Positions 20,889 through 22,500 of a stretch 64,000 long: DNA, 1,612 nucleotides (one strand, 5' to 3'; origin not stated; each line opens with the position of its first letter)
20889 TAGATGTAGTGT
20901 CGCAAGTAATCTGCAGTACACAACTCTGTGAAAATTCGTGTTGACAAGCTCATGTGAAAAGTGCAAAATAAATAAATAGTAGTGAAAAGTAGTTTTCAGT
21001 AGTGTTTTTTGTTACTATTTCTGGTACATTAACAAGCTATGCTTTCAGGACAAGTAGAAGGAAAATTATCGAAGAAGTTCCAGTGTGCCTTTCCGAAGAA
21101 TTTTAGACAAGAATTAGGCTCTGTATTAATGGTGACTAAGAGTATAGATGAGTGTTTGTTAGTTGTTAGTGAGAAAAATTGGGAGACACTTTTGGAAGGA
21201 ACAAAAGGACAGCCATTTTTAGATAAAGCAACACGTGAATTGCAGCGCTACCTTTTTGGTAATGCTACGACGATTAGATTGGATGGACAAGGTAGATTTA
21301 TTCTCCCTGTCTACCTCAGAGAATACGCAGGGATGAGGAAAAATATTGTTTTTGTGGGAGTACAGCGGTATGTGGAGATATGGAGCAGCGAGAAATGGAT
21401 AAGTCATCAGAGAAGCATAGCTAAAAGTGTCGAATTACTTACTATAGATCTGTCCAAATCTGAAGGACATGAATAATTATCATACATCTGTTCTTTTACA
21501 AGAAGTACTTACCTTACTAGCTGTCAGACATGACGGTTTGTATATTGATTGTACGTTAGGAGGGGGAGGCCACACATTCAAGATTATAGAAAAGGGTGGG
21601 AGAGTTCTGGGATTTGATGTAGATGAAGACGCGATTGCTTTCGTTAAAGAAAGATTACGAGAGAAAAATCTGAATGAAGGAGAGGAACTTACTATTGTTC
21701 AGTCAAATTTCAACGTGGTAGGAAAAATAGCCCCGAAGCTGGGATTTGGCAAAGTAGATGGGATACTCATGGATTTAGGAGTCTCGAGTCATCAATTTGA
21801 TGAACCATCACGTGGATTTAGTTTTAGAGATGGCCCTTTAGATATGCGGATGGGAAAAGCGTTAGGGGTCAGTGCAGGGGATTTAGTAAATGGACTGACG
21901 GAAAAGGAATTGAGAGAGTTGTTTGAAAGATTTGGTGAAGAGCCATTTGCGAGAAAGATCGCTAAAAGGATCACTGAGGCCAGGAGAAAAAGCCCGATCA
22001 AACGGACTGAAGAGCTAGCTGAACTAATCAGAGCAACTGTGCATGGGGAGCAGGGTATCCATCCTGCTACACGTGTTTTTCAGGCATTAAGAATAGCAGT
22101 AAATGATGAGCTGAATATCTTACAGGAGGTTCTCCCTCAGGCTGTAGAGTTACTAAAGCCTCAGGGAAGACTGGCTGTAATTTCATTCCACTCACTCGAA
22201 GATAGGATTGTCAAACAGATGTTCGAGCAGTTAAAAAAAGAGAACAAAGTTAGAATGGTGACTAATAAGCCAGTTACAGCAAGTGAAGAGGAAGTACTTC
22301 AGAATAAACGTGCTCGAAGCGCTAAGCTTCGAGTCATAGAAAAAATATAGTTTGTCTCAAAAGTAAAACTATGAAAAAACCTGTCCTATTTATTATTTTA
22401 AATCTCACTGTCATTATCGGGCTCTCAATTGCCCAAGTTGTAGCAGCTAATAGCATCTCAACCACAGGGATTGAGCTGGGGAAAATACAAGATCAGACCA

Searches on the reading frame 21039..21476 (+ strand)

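Call 6: search_protein_families(library=pfam, proteins=[window:21039-21476:+], max_evalue=0.01)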
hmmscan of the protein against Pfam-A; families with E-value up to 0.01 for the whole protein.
window:21039-21476:+ (145 aa): 1 family
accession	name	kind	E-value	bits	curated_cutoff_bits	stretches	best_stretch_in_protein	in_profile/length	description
PF02381.23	MraZ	-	1.5e-22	79.8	23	2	72-126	1-55/72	MraZ protein, putative antitoxin-like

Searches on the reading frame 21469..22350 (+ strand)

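Call 6: search_protein_families(library=pfam, proteins=[window:21469-22350:+], max_evalue=0.01)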
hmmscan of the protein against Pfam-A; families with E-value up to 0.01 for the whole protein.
window:21469-22350:+ (293 aa): 9 families
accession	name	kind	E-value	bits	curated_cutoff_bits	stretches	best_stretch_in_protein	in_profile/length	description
PF01795.25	Methyltransf_5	-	2.6e-102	342.9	27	1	4-293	3-309/309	MraW methylase family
PF13847.12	Methyltransf_31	-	1.5e-06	28.4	27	1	25-76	7-58/145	Methyltransferase domain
PF08242.18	Methyltransf_12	-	0.00015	22.8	30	0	31-101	6-71/98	Methyltransferase domain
PF06962.18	rRNA_methylase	-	0.00033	21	22.7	0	46-104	1-53/137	Putative rRNA methylase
PF13649.12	Methyltransf_25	-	0.00064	20.8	27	1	27-79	3-53/97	Methyltransferase domain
PF05175.20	MTS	-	0.00085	19.4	23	0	213-257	114-159/170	Methyltransferase small domain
PF08241.18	Methyltransf_11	-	0.0082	17.2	21.2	0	30-81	5-51/95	Methyltransferase domain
PF11230.13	YjjI-like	-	0.0084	14.9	23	0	137-222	301-386/485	Glycyl radical enzyme YjjI-like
PF00070.33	Pyr_redox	-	0.0097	16.8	22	0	243-275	38-69/82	Pyridine nucleotide-disulphide oxidoreductase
